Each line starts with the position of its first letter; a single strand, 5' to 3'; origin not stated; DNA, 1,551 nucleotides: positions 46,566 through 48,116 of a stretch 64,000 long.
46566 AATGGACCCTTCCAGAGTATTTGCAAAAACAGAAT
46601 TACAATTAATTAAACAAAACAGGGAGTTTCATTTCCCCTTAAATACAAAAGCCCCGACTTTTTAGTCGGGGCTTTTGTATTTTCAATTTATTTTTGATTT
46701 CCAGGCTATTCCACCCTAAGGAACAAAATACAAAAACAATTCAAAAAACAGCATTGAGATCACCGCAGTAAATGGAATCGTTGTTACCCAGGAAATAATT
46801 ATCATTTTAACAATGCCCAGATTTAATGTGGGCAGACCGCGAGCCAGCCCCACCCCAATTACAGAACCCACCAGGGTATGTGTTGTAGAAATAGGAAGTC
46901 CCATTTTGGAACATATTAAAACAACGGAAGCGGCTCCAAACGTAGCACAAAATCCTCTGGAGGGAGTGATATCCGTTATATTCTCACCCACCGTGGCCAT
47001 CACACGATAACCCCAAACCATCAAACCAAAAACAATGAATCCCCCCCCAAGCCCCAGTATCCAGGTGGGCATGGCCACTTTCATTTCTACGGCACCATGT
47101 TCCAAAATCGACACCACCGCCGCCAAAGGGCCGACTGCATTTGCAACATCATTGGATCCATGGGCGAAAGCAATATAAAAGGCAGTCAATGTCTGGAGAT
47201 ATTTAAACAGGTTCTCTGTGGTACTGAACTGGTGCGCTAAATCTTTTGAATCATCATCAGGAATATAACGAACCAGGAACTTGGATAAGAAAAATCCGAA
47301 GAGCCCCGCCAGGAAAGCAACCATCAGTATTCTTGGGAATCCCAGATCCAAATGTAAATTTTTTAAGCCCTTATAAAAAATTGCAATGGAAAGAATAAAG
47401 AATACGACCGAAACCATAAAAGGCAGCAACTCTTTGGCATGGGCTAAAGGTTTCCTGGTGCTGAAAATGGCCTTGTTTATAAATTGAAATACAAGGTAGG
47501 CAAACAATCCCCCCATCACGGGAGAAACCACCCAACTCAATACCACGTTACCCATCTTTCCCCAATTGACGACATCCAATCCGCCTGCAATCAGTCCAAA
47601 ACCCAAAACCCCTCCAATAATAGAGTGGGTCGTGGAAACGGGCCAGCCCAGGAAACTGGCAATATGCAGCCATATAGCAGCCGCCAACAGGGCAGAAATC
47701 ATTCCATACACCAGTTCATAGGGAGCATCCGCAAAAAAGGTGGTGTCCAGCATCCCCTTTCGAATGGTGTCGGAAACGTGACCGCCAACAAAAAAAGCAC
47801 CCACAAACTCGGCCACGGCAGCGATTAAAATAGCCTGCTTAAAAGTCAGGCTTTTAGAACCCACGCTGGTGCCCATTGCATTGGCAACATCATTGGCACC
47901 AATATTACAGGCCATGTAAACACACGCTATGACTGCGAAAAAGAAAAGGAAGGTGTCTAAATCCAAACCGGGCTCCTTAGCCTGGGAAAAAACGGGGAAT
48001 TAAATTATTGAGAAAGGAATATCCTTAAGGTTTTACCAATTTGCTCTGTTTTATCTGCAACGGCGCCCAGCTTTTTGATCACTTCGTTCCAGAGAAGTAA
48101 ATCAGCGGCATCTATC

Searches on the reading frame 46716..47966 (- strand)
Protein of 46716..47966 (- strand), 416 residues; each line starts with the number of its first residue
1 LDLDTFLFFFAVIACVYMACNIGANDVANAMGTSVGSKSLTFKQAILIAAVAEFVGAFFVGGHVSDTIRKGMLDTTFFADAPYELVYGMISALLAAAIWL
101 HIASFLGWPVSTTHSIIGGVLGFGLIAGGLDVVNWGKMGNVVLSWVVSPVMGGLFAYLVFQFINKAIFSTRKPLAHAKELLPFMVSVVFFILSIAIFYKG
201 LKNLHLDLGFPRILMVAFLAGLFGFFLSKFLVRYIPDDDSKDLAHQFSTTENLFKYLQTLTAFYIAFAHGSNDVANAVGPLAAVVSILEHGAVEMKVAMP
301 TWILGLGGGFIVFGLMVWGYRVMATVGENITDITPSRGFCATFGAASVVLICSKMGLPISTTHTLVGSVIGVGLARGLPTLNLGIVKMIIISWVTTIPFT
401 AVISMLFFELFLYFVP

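Call 27: search_protein_families(library=pfam, proteins=[window:46716-47966:-], max_evalue=0.00001)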
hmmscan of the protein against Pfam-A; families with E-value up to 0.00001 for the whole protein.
window:46716-47966:- (416 aa): 1 family
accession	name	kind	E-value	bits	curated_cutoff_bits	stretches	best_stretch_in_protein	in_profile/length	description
PF01384.25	PHO4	-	1.8e-119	399.2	33.7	1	22-404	1-350/350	Phosphate transporter family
